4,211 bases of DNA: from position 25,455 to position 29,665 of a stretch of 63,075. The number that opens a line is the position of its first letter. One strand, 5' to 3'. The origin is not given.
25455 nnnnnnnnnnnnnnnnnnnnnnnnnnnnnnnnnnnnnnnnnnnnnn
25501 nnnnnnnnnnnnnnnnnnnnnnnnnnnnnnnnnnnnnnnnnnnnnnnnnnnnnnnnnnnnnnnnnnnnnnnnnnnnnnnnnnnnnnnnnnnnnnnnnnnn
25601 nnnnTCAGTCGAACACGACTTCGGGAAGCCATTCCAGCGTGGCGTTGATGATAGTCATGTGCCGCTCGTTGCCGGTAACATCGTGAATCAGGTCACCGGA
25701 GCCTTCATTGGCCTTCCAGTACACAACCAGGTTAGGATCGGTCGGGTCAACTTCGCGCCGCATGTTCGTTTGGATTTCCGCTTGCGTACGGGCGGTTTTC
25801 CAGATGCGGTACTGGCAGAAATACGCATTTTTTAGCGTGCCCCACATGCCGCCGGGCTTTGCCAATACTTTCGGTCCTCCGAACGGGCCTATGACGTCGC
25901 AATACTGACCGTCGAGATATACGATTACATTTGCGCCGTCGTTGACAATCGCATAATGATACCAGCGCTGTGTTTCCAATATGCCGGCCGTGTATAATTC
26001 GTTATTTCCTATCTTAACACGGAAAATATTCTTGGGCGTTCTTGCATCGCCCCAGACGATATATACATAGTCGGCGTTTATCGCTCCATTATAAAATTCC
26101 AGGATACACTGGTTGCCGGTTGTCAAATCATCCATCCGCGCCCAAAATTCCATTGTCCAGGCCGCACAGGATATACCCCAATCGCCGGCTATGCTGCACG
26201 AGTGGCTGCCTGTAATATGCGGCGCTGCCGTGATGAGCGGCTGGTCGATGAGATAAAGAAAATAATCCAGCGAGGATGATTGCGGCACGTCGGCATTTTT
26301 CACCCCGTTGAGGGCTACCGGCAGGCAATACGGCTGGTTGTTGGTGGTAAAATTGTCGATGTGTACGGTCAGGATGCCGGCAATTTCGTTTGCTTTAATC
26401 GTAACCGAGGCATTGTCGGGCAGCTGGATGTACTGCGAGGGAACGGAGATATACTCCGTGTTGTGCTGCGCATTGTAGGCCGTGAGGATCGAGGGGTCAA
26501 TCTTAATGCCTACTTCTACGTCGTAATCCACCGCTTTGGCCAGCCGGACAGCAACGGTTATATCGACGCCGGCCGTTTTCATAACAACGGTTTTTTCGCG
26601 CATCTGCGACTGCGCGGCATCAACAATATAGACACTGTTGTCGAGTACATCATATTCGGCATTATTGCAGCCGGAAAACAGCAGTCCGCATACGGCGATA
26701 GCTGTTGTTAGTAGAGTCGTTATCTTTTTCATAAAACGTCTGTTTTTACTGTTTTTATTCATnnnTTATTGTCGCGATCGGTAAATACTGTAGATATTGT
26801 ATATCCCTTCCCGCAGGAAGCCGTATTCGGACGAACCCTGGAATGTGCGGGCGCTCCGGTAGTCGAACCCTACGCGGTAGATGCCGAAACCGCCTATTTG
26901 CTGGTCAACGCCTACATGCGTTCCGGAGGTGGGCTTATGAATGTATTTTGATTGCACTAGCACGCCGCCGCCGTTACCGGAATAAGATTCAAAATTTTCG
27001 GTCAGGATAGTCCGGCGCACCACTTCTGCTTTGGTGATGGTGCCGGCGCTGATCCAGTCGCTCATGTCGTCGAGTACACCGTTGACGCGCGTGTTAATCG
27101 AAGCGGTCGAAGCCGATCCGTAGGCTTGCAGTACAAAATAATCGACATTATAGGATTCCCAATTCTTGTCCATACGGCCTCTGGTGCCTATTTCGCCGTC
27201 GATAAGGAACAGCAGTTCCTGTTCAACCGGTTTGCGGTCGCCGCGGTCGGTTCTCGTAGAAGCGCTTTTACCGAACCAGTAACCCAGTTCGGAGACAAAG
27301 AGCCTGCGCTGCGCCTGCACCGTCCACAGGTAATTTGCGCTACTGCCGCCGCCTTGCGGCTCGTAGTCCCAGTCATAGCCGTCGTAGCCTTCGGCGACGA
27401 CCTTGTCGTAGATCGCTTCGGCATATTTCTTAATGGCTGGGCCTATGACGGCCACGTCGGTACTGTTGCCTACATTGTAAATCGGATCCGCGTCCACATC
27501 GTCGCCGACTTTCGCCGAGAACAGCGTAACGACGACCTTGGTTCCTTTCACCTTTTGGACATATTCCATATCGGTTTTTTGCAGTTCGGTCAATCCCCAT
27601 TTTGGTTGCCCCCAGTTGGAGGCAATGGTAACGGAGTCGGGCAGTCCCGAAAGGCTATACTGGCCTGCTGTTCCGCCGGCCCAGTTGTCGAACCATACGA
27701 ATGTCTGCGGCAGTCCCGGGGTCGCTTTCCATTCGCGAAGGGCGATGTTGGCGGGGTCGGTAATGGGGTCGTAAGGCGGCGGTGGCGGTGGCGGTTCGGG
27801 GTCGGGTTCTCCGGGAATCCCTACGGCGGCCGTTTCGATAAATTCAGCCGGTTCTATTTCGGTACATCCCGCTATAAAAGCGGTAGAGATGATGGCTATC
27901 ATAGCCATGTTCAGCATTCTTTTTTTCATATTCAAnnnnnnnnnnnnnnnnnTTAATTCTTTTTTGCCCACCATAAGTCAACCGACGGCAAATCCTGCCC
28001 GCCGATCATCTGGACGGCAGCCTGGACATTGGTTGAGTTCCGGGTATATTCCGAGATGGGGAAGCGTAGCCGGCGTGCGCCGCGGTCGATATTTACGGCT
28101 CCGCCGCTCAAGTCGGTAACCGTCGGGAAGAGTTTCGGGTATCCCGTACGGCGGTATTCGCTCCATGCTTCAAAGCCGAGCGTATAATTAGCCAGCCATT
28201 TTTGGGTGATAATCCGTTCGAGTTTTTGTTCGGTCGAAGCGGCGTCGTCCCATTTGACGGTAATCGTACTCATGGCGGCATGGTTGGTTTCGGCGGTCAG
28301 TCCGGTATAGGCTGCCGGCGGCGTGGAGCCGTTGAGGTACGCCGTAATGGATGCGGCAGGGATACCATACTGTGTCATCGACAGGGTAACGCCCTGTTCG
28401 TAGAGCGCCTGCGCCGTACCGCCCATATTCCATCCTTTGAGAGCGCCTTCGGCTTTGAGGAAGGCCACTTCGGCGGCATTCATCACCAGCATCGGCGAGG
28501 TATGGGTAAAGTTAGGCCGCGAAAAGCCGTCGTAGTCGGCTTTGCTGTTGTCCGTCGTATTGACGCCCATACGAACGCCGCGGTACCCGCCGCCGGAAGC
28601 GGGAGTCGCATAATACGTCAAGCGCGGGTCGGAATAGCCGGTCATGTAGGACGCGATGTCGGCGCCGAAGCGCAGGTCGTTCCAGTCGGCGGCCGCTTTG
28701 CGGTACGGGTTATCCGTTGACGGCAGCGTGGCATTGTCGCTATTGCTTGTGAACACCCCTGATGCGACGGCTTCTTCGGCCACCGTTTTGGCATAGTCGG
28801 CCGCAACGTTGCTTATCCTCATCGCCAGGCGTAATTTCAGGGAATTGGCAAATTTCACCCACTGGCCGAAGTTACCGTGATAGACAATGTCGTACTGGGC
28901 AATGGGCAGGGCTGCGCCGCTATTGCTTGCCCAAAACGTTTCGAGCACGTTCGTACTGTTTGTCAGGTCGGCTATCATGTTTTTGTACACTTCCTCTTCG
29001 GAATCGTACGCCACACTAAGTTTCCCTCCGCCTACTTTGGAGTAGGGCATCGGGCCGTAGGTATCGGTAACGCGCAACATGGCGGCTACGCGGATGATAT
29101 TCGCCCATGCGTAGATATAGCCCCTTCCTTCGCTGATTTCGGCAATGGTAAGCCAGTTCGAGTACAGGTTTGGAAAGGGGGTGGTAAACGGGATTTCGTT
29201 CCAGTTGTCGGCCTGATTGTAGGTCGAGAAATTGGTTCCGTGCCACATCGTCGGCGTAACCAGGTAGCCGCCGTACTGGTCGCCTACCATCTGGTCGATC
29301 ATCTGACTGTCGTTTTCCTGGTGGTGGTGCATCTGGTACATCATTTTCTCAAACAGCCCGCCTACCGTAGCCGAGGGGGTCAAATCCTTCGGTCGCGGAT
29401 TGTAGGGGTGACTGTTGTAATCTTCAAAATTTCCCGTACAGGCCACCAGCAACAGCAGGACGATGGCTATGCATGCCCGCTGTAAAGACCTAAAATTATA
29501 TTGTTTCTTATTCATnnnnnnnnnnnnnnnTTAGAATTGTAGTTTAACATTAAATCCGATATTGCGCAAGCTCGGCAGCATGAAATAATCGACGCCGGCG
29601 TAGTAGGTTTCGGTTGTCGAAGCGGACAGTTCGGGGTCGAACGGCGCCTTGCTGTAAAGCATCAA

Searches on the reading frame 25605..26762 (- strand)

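Call 67: search_protein_families(library=pfam, proteins=[window:25605-26762:-], max_evalue=0.00001)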
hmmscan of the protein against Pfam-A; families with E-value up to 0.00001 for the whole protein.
window:25605-26762:- (385 aa): 2 families
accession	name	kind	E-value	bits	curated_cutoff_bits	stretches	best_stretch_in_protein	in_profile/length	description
PF08522.16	BT_3987-like_N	-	1.6e-17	64.8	25.9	1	41-157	2-119/120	BT_3987-like, N-terminal domain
PF13385.13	Laminin_G_3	-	1.7e-12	48.2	27.6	1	200-331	17-151/151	Concanavalin A-like lectin/glucanases superfamily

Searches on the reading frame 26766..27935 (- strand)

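Call 67: search_protein_families(library=pfam, proteins=[window:26766-27935:-], max_evalue=0.00001)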
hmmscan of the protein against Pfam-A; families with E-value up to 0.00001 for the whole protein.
window:26766-27935:- (389 aa): 2 families
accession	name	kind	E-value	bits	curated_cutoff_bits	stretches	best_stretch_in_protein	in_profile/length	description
PF16141.11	GH18_BT1044-like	-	2.2e-21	76.9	28.7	1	65-362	27-312/325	Glycoside hydrolase family 18, BT1044-like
PF23916.1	TIM-barrel_EndoS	-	1.4e-06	28.7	27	1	81-283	6-180/238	Endo-beta-N-acetylglucosaminidase EndoS TIM-barrel domain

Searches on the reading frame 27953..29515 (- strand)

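Call 67: search_protein_families(library=pfam, proteins=[window:27953-29515:-], max_evalue=0.00001)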
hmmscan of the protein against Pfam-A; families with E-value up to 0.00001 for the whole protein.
window:27953-29515:- (520 aa): 2 families
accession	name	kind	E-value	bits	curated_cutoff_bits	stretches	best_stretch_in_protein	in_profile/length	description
PF12741.13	SusD-like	-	1.7e-168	562.1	27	1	32-517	1-495/495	Susd and RagB outer membrane lipoprotein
PF12771.13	SusD-like_2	-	7e-86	289.1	27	1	48-467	6-400/415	Starch-binding associating with outer membrane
